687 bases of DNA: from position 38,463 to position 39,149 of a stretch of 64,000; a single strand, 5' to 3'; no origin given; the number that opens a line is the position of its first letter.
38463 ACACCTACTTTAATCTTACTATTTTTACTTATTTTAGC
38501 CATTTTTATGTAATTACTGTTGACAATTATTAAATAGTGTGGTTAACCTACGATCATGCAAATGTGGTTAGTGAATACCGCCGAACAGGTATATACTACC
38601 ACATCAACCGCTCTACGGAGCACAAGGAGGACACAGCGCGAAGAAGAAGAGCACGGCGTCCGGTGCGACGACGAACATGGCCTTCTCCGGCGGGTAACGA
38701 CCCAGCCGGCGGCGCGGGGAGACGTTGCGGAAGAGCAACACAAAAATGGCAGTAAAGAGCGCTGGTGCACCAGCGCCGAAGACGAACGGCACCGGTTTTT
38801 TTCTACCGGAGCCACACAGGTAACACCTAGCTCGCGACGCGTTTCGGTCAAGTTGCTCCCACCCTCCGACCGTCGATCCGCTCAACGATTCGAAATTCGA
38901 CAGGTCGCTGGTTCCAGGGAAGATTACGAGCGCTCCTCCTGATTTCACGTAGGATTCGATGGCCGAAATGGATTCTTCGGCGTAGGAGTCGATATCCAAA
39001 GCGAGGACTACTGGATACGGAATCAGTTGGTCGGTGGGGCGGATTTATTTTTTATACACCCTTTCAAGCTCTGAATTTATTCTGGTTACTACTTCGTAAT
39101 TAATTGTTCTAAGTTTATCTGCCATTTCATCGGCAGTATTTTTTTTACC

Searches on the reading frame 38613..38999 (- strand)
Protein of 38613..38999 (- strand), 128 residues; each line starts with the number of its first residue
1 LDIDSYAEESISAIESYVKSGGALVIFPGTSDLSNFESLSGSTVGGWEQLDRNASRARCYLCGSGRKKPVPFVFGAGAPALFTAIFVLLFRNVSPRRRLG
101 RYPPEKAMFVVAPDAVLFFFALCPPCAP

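Call 28: search_protein_families(library=pfam, proteins=[window:38613-38999:-], max_evalue=1)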
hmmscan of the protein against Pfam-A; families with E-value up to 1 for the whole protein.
window:38613-38999:- (128 aa): 0 families

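Call 29: search_protein_families(library=ncbifam, proteins=[window:38613-38999:-], max_evalue=1)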
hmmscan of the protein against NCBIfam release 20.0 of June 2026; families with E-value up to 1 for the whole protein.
window:38613-38999:- (128 aa): 0 families

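Call 44: find_homologous_proteins(query=window:38613-38999:-, max_evalue=0.01)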
Query window:38613-38999:- (128 aa): 1 proteins with E <= 0.01 among 47 candidates.
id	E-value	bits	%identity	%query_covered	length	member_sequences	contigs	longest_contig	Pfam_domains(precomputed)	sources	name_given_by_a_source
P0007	1.0e-79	283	99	100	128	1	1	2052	-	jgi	jgi:hypothetical protein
